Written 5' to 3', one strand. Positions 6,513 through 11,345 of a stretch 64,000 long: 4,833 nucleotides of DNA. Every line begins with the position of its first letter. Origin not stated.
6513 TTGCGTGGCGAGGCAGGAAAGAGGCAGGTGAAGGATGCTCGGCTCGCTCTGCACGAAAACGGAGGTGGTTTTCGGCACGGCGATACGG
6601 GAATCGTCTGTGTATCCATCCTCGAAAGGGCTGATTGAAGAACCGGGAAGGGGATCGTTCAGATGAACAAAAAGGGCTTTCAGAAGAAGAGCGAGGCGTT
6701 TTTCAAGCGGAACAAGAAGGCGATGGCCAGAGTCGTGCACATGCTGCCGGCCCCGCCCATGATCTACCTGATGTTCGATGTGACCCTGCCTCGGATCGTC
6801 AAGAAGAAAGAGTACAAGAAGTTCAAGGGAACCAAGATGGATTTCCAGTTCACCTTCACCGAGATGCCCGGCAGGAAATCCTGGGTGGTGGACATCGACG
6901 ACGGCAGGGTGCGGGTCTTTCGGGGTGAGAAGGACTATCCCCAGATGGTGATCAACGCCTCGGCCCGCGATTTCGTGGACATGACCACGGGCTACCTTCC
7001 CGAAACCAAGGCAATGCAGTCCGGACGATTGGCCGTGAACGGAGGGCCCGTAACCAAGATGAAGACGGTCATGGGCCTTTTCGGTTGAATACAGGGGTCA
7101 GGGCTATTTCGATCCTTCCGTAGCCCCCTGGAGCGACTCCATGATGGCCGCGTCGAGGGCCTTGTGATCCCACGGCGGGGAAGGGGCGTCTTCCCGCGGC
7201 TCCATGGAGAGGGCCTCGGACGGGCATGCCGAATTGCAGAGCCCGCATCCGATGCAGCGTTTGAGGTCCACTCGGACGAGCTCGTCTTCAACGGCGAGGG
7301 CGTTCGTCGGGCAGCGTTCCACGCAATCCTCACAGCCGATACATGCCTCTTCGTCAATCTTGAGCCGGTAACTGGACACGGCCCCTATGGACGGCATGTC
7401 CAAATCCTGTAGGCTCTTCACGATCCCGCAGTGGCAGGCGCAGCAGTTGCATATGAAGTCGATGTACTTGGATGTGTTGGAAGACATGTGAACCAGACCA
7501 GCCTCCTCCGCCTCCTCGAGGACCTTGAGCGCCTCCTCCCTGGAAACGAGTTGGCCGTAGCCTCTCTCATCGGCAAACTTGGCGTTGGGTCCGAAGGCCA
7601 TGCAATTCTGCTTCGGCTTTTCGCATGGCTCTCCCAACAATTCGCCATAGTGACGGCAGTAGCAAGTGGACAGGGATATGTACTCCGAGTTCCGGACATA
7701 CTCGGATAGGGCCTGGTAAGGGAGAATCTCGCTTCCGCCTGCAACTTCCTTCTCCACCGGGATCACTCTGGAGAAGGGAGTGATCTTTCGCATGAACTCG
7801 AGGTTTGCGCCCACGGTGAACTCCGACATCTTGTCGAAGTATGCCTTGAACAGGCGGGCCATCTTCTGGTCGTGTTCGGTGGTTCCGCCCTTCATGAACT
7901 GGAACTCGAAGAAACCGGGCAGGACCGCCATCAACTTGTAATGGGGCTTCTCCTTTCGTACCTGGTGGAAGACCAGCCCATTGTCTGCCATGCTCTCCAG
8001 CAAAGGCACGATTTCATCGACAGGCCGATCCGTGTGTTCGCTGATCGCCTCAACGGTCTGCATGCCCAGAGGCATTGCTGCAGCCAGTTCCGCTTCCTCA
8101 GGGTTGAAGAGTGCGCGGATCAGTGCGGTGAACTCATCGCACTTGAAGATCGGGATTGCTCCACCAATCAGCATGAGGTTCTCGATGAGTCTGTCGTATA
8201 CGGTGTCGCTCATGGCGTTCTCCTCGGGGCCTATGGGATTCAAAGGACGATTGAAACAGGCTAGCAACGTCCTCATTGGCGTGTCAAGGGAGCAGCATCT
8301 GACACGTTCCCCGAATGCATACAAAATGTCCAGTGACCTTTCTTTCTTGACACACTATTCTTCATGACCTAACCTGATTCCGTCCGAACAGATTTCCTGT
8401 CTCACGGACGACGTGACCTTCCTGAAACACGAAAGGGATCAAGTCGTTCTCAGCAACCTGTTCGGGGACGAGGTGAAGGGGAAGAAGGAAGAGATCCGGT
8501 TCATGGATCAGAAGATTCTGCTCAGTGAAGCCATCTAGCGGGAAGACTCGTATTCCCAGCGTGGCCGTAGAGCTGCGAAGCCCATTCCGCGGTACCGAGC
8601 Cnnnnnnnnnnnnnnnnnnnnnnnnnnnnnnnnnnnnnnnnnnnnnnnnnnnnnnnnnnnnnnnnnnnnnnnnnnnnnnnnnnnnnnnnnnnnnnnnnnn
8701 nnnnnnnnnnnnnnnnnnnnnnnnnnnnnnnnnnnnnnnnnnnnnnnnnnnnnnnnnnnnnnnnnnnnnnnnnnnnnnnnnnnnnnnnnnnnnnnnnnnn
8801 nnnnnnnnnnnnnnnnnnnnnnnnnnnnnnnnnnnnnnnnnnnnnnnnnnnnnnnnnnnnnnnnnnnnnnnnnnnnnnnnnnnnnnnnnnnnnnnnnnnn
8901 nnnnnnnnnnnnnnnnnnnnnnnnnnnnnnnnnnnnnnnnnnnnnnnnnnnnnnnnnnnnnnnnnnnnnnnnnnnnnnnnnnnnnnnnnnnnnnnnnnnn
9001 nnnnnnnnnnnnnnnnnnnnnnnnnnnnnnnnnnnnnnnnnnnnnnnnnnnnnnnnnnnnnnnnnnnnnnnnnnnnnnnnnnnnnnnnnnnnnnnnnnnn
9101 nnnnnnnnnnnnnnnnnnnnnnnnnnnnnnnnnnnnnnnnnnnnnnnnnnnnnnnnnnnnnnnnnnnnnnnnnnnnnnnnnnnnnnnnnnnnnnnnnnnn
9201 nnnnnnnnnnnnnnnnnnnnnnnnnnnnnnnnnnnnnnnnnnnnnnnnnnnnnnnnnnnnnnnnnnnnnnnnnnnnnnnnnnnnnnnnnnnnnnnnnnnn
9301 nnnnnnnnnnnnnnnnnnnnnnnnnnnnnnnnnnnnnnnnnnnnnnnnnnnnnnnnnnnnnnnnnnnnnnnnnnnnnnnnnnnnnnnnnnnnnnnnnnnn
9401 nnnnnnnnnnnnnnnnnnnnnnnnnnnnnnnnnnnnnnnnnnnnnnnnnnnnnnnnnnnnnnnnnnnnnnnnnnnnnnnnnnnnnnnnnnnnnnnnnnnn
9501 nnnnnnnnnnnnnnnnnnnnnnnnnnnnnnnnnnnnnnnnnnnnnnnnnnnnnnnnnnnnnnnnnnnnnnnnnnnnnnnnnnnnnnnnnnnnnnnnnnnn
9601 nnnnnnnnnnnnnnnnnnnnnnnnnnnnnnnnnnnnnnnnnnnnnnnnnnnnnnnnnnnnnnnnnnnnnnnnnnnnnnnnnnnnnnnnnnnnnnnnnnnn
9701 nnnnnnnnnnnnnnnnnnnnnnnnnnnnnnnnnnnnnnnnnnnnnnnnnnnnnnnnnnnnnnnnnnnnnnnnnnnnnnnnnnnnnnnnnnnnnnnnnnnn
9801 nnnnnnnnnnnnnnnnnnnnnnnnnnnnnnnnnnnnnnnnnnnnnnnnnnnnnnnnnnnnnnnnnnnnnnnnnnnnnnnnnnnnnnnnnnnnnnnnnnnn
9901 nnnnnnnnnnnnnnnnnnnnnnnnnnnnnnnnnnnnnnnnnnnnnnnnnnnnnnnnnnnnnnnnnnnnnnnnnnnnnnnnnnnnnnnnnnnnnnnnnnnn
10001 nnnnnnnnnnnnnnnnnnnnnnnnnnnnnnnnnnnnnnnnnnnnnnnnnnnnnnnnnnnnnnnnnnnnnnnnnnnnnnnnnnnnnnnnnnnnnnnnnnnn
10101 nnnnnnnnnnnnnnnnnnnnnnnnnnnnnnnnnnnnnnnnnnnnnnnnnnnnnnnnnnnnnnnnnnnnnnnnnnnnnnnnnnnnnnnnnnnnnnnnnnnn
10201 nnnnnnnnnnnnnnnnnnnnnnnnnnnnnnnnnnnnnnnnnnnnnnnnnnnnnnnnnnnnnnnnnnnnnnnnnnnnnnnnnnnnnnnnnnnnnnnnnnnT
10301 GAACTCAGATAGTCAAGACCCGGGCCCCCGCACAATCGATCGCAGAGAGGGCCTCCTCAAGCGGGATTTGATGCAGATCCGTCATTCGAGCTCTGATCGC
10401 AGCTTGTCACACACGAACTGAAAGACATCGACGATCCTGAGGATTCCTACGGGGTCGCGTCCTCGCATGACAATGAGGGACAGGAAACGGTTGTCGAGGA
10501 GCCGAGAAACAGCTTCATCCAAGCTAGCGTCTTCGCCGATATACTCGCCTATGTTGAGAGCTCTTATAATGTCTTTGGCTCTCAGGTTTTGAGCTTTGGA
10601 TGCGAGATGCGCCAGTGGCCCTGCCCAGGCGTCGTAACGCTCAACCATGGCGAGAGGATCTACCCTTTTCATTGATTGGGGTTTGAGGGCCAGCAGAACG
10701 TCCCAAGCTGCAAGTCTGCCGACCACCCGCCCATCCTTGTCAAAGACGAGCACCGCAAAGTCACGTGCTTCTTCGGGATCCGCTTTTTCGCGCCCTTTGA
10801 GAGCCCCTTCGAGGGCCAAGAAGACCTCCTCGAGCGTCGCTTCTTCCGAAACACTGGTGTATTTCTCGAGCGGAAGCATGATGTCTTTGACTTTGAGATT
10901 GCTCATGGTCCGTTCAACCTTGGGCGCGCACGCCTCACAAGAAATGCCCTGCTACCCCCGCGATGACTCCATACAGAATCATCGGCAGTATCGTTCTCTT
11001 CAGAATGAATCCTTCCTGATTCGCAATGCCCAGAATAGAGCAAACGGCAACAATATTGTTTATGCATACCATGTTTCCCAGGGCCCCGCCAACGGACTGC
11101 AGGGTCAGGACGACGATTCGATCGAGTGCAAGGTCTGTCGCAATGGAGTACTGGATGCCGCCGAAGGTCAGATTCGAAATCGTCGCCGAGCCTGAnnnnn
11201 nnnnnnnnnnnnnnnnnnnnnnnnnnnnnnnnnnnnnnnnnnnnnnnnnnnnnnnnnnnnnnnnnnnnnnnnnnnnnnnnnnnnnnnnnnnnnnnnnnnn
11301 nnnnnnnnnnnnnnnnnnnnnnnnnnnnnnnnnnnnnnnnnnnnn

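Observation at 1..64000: Synthesis: candidate undescribed anaerobic pathway island for a lipophilic unsaturated or polycyclic compound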

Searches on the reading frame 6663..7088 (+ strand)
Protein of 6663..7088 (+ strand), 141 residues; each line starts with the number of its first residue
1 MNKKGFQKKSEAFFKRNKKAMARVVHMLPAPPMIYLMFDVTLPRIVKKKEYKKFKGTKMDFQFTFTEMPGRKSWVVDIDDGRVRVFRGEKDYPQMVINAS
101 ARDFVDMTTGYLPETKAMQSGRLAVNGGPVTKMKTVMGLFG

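Call 7: search_protein_families(library=pfam, proteins=[window:6663-7088:+])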
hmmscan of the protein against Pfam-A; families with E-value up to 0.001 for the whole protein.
window:6663-7088:+ (141 aa): 1 family
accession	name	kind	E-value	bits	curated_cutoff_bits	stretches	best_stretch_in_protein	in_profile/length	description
PF02036.22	SCP2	-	4e-09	37.2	21.3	1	49-127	11-88/101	SCP-2 sterol transfer family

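Call 74: search_protein_families(library=ncbifam, proteins=[window:6663-7088:+], max_evalue=1e-8)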
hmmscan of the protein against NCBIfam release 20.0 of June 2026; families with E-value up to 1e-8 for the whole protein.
window:6663-7088:+ (141 aa): 0 families

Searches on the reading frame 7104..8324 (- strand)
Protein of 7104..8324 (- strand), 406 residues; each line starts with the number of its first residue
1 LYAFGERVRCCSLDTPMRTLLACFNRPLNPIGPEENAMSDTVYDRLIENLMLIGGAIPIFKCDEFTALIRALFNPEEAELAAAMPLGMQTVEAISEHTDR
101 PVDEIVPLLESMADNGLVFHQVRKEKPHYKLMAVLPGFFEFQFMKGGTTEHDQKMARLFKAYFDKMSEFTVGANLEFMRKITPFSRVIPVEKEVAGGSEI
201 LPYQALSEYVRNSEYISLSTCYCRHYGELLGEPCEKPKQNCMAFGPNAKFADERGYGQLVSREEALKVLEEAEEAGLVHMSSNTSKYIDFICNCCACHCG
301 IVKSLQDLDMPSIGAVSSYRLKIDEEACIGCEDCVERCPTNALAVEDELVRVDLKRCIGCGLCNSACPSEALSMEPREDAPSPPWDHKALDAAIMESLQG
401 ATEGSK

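Call 7: search_protein_families(library=pfam, proteins=[window:7104-8324:-])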
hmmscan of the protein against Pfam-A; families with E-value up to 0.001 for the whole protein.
window:7104-8324:- (406 aa): 12 families
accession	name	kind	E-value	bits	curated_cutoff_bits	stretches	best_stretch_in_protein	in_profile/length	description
PF00037.32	Fer4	-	1.4e-12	47.3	21.1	2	322-343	2-23/24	4Fe-4S binding domain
PF12837.12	Fer4_6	-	5.6e-12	45.4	25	2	322-343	3-24/24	4Fe-4S binding domain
PF13237.11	Fer4_10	-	1e-10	41.8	25.5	1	321-368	2-53/53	4Fe-4S dicluster domain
PF14697.11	Fer4_21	-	2e-10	41.1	35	1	322-374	2-59/59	4Fe-4S dicluster domain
PF12838.12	Fer4_7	-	9.9e-09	36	27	1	356-380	1-25/52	4Fe-4S dicluster domain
PF12797.12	Fer4_2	-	2.8e-08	33.6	24.5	2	350-369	3-22/22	4Fe-4S binding domain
PF13187.11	Fer4_9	-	2.2e-06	28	27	1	327-371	1-51/52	4Fe-4S dicluster domain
PF13459.11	Fer4_15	-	3.1e-06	28.2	22.4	0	350-368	1-19/66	4Fe-4S single cluster domain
PF13484.11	Fer4_16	-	5e-06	27.6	30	0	356-378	1-24/66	4Fe-4S double cluster binding domain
PF13183.11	Fer4_8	-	5.8e-06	27.2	27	1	354-386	2-35/68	4Fe-4S dicluster domain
PF13370.11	Fer4_13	-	1.8e-05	25.8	24.5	0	352-369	1-18/58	4Fe-4S single cluster domain of Ferredoxin I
PF25160.1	LdpA_Fe-S-bd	-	3.4e-05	24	27.6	1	334-374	9-45/49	LdpA Fe-S cluster-binding domain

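Call 27: search_protein_families(library=ncbifam, proteins=[window:7104-8324:-], max_evalue=0.00001)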
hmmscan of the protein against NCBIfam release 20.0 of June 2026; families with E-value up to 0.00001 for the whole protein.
window:7104-8324:- (406 aa): 53 families (the best 25 are shown)
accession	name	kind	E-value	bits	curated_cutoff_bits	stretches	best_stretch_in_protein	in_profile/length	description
NF005503.0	PRK07118.1-2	equivalog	6.3e-12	45.3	252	1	327-377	139-189/292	RnfABCDGE type electron transport complex subunit B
TIGR02179.1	PorD_KorD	subfamily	1.8e-11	43.9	60.05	1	318-377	17-77/78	2-oxoacid:acceptor oxidoreductase, delta subunit, pyruvate/2-ketoisovalerate family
TIGR02700.1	flavo_MJ0208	hypoth_equivalog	3.9e-11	42.7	251.35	1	319-373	141-195/234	dihydromethanopterin reductase (acceptor)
NF003475.0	PRK05113.1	equivalog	4.9e-11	42.8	203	1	322-391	109-180/190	electron transport complex subunit RsxB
NF045874.1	Vhu_polyferre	exception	6.5e-11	41.6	600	1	291-383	161-254/381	F420-non-reducing hydrogenase associated-polyferredoxin VhuB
NF009053.0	PRK12387.1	subfamily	1.6e-10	41.1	204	0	353-386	36-69/180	formate hydrogenlyase complex iron-sulfur subunit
TIGR01944.1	rnfB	subfamily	1.8e-10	40.7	68.7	1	322-390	109-179/190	RnfABCDGE type electron transport complex subunit B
NF040864.1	HgcB_ferredoxin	equivalog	2.2e-10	40.2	99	1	320-375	8-64/93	mercury methylation ferredoxin HgcB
NF040770.1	hetero_SS_HdrA2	exception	4.3e-10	38.3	1100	1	317-379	568-630/777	CoB-CoM heterodisulfide reductase HdrA2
NF045790.1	OxalOxreddelta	equivalog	9.9e-10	38.1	230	1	313-378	247-312/316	oxalate oxidoreductase subunit delta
NF007202.0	PRK09623.1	equivalog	1.1e-09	38.5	166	1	317-378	42-104/105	3-methyl-2-oxobutanoate dehydrogenase subunit delta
NF058577.1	FdxA_fam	equivalog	1.1e-09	38.3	65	1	326-371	7-52/52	4Fe-4S ferredoxin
NF040684.1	PorD_Arch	equivalog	1.3e-09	38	120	1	314-376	20-83/85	pyruvate synthase subunit PorD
NF005504.0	PRK07118.1-3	equivalog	1.4e-09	37.7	437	1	324-373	217-266/293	Fe-S cluster domain-containing protein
NF043069.1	T4HPD_activ_SAM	equivalog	2.6e-09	36.9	425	1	320-373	45-98/299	trans-4-hydroxy-L-proline dehydratase activase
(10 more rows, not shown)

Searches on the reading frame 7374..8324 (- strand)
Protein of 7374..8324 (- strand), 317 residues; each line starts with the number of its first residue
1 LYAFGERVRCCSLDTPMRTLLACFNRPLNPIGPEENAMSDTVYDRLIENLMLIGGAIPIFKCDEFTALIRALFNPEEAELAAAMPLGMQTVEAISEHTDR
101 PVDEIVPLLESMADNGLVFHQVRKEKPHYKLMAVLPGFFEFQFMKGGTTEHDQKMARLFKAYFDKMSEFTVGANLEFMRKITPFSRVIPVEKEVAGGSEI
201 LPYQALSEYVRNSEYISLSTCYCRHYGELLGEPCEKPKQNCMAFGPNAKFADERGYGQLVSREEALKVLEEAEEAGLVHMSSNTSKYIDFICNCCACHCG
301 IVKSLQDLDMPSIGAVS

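Call 70: search_protein_families(library=pfam, proteins=[window:7374-8324:-], max_evalue=1)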
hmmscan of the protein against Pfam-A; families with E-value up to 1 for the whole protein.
window:7374-8324:- (317 aa): 2 families
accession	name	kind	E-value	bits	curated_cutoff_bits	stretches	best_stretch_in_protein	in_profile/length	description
PF01978.25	TrmB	-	0.0024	18.1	25.6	1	86-128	20-61/68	Sugar-specific transcriptional regulator TrmB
PF24270.1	HTH_Cmi2_C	-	0.065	13.9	27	1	78-121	78-121/125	Cmi2, C-terminal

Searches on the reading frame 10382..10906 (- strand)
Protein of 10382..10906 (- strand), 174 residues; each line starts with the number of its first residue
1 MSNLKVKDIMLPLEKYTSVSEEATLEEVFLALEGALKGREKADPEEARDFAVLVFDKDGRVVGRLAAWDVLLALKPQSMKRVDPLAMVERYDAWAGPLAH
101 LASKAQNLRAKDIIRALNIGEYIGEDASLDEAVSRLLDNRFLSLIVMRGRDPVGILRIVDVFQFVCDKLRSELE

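Call 70: search_protein_families(library=pfam, proteins=[window:10382-10906:-], max_evalue=1)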
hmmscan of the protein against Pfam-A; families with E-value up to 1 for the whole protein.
window:10382-10906:- (174 aa): 2 families
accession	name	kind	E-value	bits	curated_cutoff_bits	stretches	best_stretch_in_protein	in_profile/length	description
PF00571.33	CBS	-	4.9e-10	40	24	2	6-74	1-55/57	CBS domain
PF13180.12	PDZ_2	-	0.16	12.7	27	1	103-151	25-72/80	PDZ domain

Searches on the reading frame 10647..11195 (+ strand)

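Call 70: search_protein_families(library=pfam, proteins=[window:10647-11195:+], max_evalue=1)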
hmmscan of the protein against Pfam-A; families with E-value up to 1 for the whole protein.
window:10647-11195:+ (182 aa): 1 family
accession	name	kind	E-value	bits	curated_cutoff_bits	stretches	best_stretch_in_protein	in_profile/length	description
PF08679.17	DsrD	-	0.026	15.3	24.2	1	52-78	31-57/65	Dissimilatory sulfite reductase D (DsrD)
